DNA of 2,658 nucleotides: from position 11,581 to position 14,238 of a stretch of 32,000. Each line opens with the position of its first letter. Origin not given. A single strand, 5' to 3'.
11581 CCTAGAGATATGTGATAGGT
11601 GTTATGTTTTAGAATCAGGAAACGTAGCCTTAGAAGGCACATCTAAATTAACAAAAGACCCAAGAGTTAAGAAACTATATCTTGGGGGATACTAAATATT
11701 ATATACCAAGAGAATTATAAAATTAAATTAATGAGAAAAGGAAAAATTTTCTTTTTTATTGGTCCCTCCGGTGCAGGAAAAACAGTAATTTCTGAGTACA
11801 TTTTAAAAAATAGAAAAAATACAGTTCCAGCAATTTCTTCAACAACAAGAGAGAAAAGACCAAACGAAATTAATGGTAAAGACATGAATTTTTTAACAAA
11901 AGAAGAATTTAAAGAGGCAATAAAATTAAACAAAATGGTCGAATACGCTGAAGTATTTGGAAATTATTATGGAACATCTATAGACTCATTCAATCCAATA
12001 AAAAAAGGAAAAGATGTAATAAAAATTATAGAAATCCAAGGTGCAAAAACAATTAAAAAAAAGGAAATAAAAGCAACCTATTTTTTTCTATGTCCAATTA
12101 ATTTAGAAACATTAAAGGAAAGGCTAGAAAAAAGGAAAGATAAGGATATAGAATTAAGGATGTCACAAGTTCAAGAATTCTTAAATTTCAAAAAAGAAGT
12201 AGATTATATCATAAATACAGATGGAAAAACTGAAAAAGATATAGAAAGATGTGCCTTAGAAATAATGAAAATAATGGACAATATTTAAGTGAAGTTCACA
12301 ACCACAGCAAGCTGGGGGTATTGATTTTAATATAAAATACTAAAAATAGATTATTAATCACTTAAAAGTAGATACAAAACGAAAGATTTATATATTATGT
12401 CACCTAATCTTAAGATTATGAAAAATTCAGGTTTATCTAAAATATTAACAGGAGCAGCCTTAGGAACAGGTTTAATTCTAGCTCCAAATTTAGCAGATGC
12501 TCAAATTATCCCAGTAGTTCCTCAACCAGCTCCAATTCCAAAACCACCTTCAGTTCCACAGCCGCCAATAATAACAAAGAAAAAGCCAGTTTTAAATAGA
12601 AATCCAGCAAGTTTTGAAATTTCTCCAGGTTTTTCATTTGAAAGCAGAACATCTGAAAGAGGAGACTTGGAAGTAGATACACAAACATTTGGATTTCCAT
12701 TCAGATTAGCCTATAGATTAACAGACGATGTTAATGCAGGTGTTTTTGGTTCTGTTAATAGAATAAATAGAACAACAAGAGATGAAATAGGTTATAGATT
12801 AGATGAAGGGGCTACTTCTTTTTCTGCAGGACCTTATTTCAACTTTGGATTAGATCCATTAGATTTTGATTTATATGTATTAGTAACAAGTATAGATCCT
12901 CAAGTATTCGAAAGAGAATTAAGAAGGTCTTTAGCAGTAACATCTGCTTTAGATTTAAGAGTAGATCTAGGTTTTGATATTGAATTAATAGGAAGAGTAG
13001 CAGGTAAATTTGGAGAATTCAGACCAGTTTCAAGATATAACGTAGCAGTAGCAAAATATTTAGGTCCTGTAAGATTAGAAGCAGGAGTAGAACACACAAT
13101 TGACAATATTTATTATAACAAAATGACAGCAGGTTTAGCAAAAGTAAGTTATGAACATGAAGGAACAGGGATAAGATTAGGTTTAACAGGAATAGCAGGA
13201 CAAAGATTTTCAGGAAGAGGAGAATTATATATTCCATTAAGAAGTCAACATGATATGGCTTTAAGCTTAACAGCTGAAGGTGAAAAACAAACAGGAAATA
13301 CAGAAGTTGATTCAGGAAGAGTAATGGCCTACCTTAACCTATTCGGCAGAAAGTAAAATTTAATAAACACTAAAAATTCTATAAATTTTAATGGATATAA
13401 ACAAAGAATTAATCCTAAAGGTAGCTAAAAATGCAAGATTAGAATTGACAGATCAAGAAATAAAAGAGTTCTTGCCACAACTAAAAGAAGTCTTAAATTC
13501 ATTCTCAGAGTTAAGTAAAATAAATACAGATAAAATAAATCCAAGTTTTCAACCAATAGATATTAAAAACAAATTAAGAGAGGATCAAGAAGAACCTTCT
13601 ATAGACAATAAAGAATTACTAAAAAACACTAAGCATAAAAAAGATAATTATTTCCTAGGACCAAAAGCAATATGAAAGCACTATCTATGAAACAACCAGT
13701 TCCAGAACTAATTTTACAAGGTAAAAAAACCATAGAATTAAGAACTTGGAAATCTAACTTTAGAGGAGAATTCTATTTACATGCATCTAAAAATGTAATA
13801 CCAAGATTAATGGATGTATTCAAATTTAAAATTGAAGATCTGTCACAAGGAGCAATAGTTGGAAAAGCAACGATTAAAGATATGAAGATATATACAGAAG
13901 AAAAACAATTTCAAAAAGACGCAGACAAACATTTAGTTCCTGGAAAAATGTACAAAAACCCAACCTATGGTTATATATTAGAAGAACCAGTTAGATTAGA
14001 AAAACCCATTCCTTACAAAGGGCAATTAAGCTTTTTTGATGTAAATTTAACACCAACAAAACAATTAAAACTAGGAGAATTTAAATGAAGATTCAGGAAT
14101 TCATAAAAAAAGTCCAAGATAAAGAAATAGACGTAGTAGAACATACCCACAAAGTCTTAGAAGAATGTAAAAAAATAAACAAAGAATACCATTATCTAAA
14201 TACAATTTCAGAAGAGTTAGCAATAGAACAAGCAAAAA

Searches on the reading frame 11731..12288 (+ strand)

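Call 8: search_protein_families(library=pfam, proteins=[window:11731-12288:+], max_evalue=0.001)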
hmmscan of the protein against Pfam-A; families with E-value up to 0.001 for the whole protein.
window:11731-12288:+ (185 aa): 4 families
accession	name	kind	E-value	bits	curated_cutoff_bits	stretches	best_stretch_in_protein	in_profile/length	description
PF00625.27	Guanylate_kin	-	2.8e-31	109.1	25.2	1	6-165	4-167/182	Guanylate kinase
PF13238.12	AAA_18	-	0.00017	22.4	29.4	1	9-142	3-118/128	AAA domain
PF00005.33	ABC_tran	-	0.00029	21.9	25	1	2-65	9-62/137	ABC transporter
PF13671.12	AAA_33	-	0.00057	20.6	27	0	7-32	2-25/143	AAA domain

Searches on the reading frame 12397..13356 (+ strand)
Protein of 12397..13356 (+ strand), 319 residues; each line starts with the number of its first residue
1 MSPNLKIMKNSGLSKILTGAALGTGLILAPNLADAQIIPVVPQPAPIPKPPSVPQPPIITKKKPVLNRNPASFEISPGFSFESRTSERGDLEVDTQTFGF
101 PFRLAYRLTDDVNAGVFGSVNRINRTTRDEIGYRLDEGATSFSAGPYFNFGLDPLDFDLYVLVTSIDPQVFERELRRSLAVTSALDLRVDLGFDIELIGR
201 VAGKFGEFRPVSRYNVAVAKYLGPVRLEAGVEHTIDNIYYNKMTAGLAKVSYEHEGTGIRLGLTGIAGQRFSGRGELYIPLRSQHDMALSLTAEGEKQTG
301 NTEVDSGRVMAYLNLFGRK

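Call 7: search_protein_families(library=pfam, proteins=[window:12397-13356:+], max_evalue=0.01)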
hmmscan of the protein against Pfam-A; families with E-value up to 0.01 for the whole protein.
window:12397-13356:+ (319 aa): 0 families

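Call 21: search_protein_families(library=ncbifam, proteins=[window:12397-13356:+], max_evalue=0.01)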
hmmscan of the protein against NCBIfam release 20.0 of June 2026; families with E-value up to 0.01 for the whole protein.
window:12397-13356:+ (319 aa): 1 family
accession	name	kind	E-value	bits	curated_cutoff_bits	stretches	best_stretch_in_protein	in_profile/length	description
NF052649.1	TonRcptRhtA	equivalog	0.00071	17.9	1100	1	106-200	530-617/744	TonB-dependent siderophore receptor RhtA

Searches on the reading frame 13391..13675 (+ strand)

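Call 7: search_protein_families(library=pfam, proteins=[window:13391-13675:+], max_evalue=0.01)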
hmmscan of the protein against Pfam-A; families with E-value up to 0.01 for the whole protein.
window:13391-13675:+ (94 aa): 1 family
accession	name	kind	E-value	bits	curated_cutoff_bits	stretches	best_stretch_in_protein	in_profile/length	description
PF02686.20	GatC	-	1.1e-15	58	23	1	19-89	1-65/66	Glu-tRNAGln amidotransferase C subunit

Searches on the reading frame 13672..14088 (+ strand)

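Call 7: search_protein_families(library=pfam, proteins=[window:13672-14088:+], max_evalue=0.01)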
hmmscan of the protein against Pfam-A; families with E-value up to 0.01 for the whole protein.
window:13672-14088:+ (138 aa): 1 family
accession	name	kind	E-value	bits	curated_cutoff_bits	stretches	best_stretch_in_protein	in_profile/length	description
PF04266.20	ASCH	-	1.3e-07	32.7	21.2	1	4-85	1-67/103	ASCH domain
